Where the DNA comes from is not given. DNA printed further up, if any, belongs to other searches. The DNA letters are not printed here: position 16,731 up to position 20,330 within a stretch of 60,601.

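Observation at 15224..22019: Prophage-borne, AT-rich, non-canonical T7SS-like module: soluble EssC-like ATPase, two novel membrane proteins, three WXG100/LXG-like helical proteins and a nuclease toxin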

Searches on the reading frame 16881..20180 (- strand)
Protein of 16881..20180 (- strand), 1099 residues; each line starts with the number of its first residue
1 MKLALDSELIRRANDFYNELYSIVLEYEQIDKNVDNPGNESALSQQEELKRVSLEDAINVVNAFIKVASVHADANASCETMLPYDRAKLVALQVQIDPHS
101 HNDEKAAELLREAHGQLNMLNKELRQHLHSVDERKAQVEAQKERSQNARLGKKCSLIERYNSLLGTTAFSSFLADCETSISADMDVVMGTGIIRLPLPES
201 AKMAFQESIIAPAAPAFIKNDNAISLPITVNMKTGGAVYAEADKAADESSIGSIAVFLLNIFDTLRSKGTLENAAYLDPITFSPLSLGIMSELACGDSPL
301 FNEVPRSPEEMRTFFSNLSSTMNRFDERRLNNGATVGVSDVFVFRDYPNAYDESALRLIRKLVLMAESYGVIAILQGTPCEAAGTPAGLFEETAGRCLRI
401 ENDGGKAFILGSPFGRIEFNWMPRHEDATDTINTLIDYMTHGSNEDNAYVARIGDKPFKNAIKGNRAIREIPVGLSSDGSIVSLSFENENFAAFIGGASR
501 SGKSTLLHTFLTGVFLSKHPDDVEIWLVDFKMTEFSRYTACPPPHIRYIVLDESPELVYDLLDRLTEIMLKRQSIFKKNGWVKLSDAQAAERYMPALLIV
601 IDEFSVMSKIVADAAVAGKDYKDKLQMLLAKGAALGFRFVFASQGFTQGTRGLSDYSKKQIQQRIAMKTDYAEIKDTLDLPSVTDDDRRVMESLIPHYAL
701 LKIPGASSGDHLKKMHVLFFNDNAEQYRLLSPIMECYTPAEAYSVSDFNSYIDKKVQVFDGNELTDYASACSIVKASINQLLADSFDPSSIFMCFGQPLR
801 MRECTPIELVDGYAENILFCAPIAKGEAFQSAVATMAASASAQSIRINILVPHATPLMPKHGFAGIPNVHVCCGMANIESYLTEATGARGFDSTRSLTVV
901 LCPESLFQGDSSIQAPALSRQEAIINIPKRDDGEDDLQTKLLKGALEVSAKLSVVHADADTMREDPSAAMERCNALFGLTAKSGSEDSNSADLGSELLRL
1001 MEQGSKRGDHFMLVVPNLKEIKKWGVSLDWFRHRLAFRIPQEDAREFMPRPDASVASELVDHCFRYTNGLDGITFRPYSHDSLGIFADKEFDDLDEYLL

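Call 3: search_protein_families(library=pfam, proteins=[window:16881-20180:-], max_evalue=1)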
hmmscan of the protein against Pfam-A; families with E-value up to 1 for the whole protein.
window:16881-20180:- (1099 aa): 5 families
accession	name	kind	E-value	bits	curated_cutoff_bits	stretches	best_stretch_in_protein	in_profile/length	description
PF01580.24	FtsK_SpoIIIE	-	2.5e-15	57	24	1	473-593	20-137/221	FtsK/SpoIIIE family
PF03993.17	DUF349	-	0.071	13.9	23.9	1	120-166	2-48/75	Domain of Unknown Function (DUF349)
PF02456.21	Adeno_IVa2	-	0.11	11.8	21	1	475-523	72-120/370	Adenovirus IVa2 protein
PF03287.19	Pox_C7_F8A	-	0.16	12.4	25.4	1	656-749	38-129/148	Poxvirus C7/F8A protein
PF13173.12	AAA_14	-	0.24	11.8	27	1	492-553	4-70/129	AAA domain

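Call 4: search_protein_families(library=padloc, proteins=[window:16881-20180:-], max_evalue=1)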
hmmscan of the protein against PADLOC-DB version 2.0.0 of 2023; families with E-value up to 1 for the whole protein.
window:16881-20180:- (1099 aa): 6 families
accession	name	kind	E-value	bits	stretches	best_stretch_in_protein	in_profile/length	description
PDLC04140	mad8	-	5.7e-11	40.5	1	471-672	4-256/314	mads_8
PDLC02806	SspH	-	7.8e-08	28.2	1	493-605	1540-1653/1766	SspH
PDLC02804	SspH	-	7e-07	25.1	1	472-668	1316-1507/1561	SspH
PDLC04161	HEC-07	-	0.029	11.3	1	74-147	299-372/553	-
PDLC04787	PDC-S01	-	0.04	10.8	1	485-539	22-75/412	-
PDLC00519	JetC1|JetC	-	0.51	6.4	1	42-149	651-758/1097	DUF3584 domain; MukB-like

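Call 5: search_protein_families(library=ncbifam, proteins=[window:16881-20180:-], max_evalue=1)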
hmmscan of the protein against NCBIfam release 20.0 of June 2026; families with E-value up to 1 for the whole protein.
window:16881-20180:- (1099 aa): 3 families
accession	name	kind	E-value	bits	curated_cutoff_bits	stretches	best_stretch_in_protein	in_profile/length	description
TIGR03924.1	T7SS_EccC_a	equivalog_domain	7.3e-19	68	509.15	1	466-671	421-629/673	type VII secretion protein EccCa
TIGR03925.1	T7SS_EccC_b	equivalog_domain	1.3e-15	56.7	346.55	1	491-668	77-252/564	type VII secretion protein EccCb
TIGR03928.1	T7_EssCb_Firm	equivalog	5.7e-14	50.7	778.4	1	486-674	807-988/1296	type VII secretion protein EssC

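Call 6: search_protein_families(library=phrogs, proteins=[window:16881-20180:-], max_evalue=0.1)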
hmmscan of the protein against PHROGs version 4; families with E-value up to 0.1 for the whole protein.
window:16881-20180:- (1099 aa): 3 families
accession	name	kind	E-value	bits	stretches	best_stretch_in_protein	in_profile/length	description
phrog_1358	-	moron, auxiliary metabolic gene and host takeover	2.2e-28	99.4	1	468-670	582-775/1382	FtsK/SpoIIIE-like protein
phrog_3551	-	moron, auxiliary metabolic gene and host takeover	5.4e-12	45.5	1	494-644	440-580/758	FtsK/SpoIIIE-like protein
phrog_31069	-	moron, auxiliary metabolic gene and host takeover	0.00095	18.7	1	464-531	277-339/742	FtsK/SpoIIIE-like protein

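Call 7: search_solved_structures(query=window:16881-20180:-, max_evalue=0.01, show_alignments=1)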
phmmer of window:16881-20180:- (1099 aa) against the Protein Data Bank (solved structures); distinct sequences matched with E-value up to 0.01: 6.
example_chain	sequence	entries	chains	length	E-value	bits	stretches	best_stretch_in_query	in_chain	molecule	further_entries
4nh0_A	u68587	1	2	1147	8.8e-14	53.6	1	469-664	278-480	Cell divisionFtsK/SpoIIIE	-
9jv8_A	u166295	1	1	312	1.1e-05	26.8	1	494-704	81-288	ESX-1 secretion system protein EccCb1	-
7np7_C1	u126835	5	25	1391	4e-05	24.9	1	493-614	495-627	ESX-5 secretion system protein EccC5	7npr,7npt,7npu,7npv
4n1a_A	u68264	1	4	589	0.0004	21.6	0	495-665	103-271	Cell divisionFtsK/SpoIIIE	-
9qks_G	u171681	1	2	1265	0.0016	19.6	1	470-644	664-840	ESX secretion system protein YukB,Green fluorescent protein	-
5fv0_A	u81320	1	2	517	0.0031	18.7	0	487-635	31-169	ESX secretion system protein EccC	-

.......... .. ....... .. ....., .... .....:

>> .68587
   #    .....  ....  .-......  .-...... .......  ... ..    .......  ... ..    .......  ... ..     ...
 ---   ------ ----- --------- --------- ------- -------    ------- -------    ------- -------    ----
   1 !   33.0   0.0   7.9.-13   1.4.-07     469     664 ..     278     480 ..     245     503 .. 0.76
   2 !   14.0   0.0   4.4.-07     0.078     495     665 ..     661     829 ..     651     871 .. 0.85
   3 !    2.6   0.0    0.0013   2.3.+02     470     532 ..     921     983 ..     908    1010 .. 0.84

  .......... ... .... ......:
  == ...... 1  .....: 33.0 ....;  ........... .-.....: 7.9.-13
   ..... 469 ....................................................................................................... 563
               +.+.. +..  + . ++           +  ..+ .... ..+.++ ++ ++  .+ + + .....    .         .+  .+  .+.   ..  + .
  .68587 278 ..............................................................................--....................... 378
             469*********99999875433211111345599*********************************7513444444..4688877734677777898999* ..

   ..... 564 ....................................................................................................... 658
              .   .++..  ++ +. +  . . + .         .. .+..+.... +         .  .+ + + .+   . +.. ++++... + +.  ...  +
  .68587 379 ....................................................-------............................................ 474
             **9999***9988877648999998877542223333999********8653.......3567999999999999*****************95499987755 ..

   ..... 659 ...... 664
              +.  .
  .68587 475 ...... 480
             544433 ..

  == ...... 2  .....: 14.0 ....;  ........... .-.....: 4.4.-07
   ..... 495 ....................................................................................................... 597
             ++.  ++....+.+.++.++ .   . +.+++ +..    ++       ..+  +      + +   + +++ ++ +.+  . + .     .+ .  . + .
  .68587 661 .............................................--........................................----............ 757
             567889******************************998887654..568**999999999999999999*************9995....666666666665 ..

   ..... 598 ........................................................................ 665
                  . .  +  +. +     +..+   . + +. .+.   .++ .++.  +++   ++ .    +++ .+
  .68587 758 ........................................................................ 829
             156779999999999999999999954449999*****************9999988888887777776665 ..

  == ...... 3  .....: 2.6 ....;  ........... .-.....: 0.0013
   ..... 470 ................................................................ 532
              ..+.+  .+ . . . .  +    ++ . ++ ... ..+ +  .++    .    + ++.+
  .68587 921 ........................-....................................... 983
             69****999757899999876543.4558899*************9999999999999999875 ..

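Call 9: find_homologous_proteins(query=window:16881-20180:-, max_evalue=0.00001)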
Query window:16881-20180:- (1099 aa): 8 proteins with E <= 0.00001 among 8000 candidates.
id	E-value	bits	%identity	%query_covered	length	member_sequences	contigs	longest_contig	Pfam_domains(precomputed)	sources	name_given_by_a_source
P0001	0.0e+0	2485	100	100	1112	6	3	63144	PF01580.25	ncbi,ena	-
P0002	0.0e+0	1214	52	100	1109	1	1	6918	PF01580.25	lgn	-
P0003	3.3e-46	176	28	38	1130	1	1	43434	PF01580.25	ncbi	-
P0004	5.4e-13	66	23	39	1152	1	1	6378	PF13401.13,PF01580.25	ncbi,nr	ncbi:MAG: FtsK/SpoIIIE domain-containing protein, partial [Actinomycetota bacterium]|nr:FtsK/SpoIIIE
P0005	5.2e-12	63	32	18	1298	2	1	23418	PF13401.13,PF01580.25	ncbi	ncbi:MAG: FtsK/SpoIIIE domain-containing protein [Planctomycetota bacterium]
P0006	5.6e-11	59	31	18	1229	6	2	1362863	PF05729.19,PF13555.13,PF13401.13,PF01580.25,PF13191.13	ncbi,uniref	ncbi:type VII secretion protein EccCa [Mycobacterium seoulense]|uniref:type VII secretion protein Ec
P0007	6.9e-11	59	28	19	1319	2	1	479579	PF01935.24,PF00005.34,PF05729.19,PF13401.13,PF01580.25,PF13191.13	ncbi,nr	ncbi:MAG: type VII secretion protein EccCa [Microbacterium sp.]|nr:type VII secretion protein EccCa 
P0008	4.2e-7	46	27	18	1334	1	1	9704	PF20703.4,PF01580.25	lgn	-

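Call 10: search_dna_similar(query=window:16881-20180:-, collection=phages, mode=protein, max_rows=25)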
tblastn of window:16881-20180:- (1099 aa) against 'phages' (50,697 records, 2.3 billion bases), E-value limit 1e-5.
Records with a match: 58; places in all: 58; records where one place covers at least 80% of the query: 0.
Best place of each record, by identity: <60% 58.
By first word of the organism name: Bacillus 47; Bacteriophage 8; Cylindrospermopsis 2; Staphylococcus 1.
By host as written in the record: Bacillus subtilis 12; - 9; Bacillus subtilis BEST7003 5; Bacillus megaterium 4; Bacillus subtilis KACC 17797 3; Bacillus subtilis ATCC 15245 2; Bacillus pumilus BL8 2; Bacillus thuringiensis kurstaki 2; and 14 more.
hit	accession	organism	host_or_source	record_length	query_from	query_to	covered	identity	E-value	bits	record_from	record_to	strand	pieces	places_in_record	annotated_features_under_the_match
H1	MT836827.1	Bacteriophage sp.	human fecal samples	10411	456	821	33%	25.1%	7e-14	83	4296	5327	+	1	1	record has no annotation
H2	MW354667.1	Bacillus phage BSTP3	Bacillus subtilis KCCM12511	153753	494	742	23%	24.9%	4e-6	57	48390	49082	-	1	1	FtsK/SpoIIIE protein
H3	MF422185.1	Bacillus phage BSP10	Bacillus subtilis ATCC 15245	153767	494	742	23%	24.9%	4e-6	57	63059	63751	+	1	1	FtsK/SpoIIIE protein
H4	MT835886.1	Bacteriophage sp.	human fecal samples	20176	471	683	19%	28.6%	3e-9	67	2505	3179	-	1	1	record has no annotation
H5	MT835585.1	Bacteriophage sp.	human fecal samples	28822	437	678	22%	24.5%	4e-6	57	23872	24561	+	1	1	record has no annotation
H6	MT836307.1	Bacteriophage sp.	human fecal samples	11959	494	682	17%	28.9%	8e-8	63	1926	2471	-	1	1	record has no annotation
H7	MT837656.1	Bacteriophage sp.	human fecal samples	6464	473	669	18%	27.1%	3e-6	57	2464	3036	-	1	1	record has no annotation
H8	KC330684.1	Bacillus phage Andromeda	Bacillus pumilus BL8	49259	471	649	16%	29.6%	3e-6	58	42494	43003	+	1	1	FtsK/SpoIIIE ATPase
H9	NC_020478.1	Bacillus phage Andromeda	Bacillus pumilus BL8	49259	471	649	16%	29.6%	3e-6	58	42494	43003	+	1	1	FtsK/SpoIIIE-like protein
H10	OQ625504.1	Cylindrospermopsis phage Cr-LKS4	Cylindrospermopsis raciborskii KLL07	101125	458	644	17%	25.8%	6e-7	60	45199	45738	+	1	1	cell division protein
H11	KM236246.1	Bacillus phage Moonbeam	Bacillus megaterium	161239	474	644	16%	27.3%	6e-6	57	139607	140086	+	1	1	FtsK/SpoIIIE protein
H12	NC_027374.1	Bacillus phage Moonbeam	Bacillus megaterium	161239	474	644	16%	27.3%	6e-6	57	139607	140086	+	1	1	FtsK/SpoIIIE-like protein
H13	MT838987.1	Bacteriophage sp.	human fecal samples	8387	494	669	16%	25.4%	8e-6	56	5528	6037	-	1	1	record has no annotation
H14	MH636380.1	Cylindrospermopsis raciborskii virus RM-2018a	Reeuwijkse Plassen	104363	458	644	17%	23.9%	8e-6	56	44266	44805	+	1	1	cell division protein FtsK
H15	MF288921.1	Bacillus phage OTooleKemple52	Bacillus thuringiensis kurstaki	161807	494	644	14%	29.4%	5e-6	57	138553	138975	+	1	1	DNA translocase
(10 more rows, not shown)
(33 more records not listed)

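Call 11: find_encoding_contigs(protein=P0001, flank=10000, max_places=6)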
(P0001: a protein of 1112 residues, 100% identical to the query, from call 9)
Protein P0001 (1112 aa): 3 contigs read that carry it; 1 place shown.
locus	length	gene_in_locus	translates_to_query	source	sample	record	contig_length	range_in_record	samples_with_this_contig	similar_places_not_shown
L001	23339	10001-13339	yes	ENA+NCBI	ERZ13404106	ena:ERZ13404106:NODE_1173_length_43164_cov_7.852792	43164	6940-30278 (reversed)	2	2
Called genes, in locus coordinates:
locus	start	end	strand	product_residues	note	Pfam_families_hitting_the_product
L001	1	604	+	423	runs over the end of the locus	PF05133:SPP1_portal (faint)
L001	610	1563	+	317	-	PF07751:Abi_2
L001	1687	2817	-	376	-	PF00872:Transposase_mut (weak)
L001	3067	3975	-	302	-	PF13930:Endonuclea_NS_2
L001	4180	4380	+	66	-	-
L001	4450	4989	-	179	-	PF13560:HTH_31 (faint), PF01381:HTH_3, PF12844:HTH_19 (weak)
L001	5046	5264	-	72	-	PF13560:HTH_31 (weak), PF12844:HTH_19, PF01381:HTH_3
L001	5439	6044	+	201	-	PF00239:Resolvase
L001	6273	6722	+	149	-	-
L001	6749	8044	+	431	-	PF04055:Radical_SAM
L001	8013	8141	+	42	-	-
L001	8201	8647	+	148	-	-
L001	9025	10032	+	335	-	-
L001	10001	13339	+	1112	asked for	PF01580:FtsK_SpoIIIE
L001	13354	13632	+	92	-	-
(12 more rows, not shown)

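Call 12: find_encoding_contigs(protein=P0002, flank=10000, max_places=6)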
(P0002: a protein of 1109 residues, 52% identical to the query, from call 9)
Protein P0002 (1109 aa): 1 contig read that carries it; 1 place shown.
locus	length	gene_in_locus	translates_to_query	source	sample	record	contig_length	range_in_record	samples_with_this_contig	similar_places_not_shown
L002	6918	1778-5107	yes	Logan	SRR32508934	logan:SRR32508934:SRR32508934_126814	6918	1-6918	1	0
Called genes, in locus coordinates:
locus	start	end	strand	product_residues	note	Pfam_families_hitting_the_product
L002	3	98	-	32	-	?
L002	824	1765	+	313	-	-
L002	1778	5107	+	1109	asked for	PF01580:FtsK_SpoIIIE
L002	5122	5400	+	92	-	-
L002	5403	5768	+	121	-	-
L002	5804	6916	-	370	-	?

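Call 13: find_encoding_contigs(protein=P0003, flank=10000, max_places=6)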
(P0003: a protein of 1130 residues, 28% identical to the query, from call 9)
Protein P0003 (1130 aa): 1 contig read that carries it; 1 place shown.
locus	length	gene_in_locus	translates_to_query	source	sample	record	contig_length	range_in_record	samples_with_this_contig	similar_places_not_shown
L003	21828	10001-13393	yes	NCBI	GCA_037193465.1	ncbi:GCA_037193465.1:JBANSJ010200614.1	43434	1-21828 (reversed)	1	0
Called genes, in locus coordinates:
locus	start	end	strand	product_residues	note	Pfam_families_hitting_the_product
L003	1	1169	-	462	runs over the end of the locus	PF00206:Lyase_1, PF14698:ASL_C2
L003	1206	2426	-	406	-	PF00764:Arginosuc_synth, PF20979:Arginosuc_syn_C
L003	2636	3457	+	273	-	PF01370:Epimerase, PF04321:RmlD_sub_bind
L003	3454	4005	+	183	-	PF03358:FMN_red (weak)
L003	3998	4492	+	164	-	-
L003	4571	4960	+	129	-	PF01381:HTH_3 (weak), PF13443:HTH_26 (weak), PF13560:HTH_31 (weak)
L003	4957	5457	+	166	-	PF06114:Peptidase_M78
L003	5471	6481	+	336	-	PF04389:Peptidase_M28 (faint), PF05343:Peptidase_M42, PF01546:Peptidase_M20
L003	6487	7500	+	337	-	PF05343:Peptidase_M42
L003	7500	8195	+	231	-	PF13673:Acetyltransf_10 (weak), PF13508:Acetyltransf_7 (weak)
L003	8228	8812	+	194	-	PF00583:Acetyltransf_1, PF13508:Acetyltransf_7 (weak)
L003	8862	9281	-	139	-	PF12826:HHH_2 (faint), PF14520:HHH_5 (faint), PF00633:HHH (weak), PF12836:HHH_3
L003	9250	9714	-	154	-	PF00633:HHH (weak), PF12826:HHH_2 (faint), PF12836:HHH_3, PF14520:HHH_5 (faint)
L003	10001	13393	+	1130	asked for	PF01580:FtsK_SpoIIIE (weak)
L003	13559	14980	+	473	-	PF08323:Glyco_transf_5, PF13439:Glyco_transf_4 (faint), PF00534:Glycos_transf_1, PF13692:Glyco_trans_1_4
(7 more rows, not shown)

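Call 23: get_annotated_region(hit=H1, flank=6000)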
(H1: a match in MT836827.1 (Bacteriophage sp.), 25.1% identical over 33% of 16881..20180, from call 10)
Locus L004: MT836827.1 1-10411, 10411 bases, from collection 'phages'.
description: UNVERIFIED: Bacteriophage sp. clone scaffold_3166 genomic sequence.
organism: Bacteriophage sp. (NCBI taxid 38018)
taxonomy: Viruses
host: -; source: human fecal samples; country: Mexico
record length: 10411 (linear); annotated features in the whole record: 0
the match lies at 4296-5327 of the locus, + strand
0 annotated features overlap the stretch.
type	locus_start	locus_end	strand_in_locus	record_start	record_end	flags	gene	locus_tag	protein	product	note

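Call 27: search_protein_representatives(protein=window:16881-20180:-)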
Query: 1099 residues. Proteins with E-value up to 0.001 (for the whole library): 7553; up to 1e-10: 1706; up to 1e-30: 272. The best 150 are listed.
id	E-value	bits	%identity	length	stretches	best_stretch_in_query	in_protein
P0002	0.0e+00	1213.9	53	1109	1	1-1099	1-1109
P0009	0.0e+00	1158.8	51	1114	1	5-1099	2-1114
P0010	7.5e-266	901.4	43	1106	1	11-1099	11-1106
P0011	5.4e-264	895.2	44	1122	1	18-1098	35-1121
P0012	1.8e-232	790.8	40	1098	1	7-1097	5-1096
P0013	2.6e-228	777.1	41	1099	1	58-1099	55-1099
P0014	3.0e-213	727.2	39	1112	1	52-1099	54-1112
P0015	2.0e-192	658.3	36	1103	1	50-1097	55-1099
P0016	7.7e-192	656.3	39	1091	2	50-947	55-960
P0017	1.9e-179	615.3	41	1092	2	40-854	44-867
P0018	1.3e-168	579.4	36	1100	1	60-1084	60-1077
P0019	8.4e-168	576.8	36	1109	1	16-1085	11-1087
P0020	3.8e-164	564.6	34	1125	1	23-1083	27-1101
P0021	6.5e-164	563.9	34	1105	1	24-1083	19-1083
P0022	1.3e-162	559.5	38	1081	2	58-833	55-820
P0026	2.2e-160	552.2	36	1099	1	45-1083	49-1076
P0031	1.8e-155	536.0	36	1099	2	37-837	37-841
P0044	3.5e-142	491.9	33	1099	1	38-1083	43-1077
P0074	2.0e-98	347.1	31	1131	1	183-1095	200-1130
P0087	6.8e-92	325.5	32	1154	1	184-1083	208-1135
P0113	5.7e-76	272.7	27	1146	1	194-1084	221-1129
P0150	5.7e-61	223.1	27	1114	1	254-1083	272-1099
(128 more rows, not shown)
